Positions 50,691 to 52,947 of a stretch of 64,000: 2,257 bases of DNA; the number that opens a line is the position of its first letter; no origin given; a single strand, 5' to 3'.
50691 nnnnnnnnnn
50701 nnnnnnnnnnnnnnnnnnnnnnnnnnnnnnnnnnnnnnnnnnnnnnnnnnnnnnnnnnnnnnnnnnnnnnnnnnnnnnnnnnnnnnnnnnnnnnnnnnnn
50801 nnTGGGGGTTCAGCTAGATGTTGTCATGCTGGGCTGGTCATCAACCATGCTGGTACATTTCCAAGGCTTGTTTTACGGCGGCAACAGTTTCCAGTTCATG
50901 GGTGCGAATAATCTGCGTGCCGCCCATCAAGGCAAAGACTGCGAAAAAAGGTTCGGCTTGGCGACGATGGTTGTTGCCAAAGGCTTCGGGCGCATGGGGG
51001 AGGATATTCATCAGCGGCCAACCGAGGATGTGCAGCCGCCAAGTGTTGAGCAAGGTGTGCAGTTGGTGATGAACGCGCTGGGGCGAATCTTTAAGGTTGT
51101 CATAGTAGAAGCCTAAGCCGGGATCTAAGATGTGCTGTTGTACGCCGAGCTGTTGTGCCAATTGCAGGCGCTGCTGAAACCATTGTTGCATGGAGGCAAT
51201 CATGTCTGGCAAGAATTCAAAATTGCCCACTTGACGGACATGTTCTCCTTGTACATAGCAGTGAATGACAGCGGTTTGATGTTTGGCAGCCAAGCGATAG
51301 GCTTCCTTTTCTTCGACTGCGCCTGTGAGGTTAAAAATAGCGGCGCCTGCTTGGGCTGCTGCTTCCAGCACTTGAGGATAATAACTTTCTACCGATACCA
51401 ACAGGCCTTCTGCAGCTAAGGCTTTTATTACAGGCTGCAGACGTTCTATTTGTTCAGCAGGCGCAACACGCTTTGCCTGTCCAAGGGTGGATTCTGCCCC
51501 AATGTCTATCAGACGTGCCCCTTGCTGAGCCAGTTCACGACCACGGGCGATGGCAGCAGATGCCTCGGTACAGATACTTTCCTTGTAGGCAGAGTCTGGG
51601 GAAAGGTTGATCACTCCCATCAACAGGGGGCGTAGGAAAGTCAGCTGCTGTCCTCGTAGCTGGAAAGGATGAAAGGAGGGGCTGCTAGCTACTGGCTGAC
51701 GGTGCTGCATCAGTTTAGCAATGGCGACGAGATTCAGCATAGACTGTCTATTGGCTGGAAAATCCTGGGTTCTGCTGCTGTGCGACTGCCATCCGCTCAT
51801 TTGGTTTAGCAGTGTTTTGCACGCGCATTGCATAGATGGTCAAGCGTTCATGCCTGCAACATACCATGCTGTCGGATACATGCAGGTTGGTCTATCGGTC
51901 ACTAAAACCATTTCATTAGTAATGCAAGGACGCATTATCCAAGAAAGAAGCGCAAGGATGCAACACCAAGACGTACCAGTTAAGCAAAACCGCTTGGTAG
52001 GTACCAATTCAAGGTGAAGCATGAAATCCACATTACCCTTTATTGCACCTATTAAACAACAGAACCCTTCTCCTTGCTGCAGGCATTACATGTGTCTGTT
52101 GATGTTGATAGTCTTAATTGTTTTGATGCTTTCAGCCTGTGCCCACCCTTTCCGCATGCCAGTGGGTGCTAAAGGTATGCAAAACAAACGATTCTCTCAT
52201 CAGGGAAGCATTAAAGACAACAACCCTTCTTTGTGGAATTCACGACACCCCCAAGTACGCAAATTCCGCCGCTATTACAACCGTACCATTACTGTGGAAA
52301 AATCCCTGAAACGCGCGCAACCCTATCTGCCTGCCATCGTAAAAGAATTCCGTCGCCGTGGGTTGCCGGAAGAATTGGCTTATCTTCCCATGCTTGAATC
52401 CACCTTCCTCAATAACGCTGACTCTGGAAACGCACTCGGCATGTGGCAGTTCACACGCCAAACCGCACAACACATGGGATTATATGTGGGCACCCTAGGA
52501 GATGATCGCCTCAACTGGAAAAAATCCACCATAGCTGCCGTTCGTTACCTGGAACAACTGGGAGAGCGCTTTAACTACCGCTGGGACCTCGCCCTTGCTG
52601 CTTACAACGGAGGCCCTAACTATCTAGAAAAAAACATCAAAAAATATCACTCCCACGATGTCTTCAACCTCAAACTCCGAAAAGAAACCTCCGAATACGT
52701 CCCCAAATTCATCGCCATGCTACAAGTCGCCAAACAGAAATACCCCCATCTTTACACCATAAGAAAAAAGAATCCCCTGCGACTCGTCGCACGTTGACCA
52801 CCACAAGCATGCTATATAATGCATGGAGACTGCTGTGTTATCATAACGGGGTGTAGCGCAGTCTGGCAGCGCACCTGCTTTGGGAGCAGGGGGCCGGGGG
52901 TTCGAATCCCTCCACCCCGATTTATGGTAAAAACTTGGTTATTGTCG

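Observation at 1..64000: GC skew at synonymous sites reverses sign inside ORFs and operons: 5' ends use G-ending codons, 3' ends use C-ending codons, with an abrupt reset at operon boundaries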

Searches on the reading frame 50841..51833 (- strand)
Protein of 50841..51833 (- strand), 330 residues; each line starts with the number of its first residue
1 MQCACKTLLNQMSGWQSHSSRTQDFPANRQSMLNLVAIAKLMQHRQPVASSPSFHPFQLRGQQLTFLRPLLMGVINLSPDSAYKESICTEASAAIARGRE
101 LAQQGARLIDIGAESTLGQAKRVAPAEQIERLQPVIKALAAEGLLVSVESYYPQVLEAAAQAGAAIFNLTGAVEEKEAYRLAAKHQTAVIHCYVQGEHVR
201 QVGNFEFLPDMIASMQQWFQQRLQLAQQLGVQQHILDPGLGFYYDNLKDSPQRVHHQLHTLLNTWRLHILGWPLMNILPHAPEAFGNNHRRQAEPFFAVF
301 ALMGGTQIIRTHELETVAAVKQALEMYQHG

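Call 47: search_protein_families(library=pfam, proteins=[window:50841-51833:-], max_evalue=0.00001)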
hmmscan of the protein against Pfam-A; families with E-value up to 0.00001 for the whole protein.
window:50841-51833:- (330 aa): 1 family
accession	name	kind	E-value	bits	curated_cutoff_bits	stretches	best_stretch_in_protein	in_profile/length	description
PF00809.28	Pterin_bind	-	9.3e-36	124.1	25.5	1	72-312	1-244/244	Pterin binding enzyme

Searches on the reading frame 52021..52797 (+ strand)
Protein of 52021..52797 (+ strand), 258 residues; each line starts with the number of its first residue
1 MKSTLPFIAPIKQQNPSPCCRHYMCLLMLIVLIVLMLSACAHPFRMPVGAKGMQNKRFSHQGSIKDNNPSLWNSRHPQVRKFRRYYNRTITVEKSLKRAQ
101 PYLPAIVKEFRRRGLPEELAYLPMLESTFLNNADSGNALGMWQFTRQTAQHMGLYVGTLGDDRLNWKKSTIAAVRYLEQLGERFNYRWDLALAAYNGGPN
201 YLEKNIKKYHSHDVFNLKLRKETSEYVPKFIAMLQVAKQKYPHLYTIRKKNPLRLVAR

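Call 47: search_protein_families(library=pfam, proteins=[window:52021-52797:+], max_evalue=0.00001)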
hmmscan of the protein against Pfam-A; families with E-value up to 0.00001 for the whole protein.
window:52021-52797:+ (258 aa): 1 family
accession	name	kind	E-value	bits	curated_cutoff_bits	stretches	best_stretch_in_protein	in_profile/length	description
PF01464.25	SLT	-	8.9e-20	70.9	21.3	1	110-212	8-111/117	Transglycosylase SLT domain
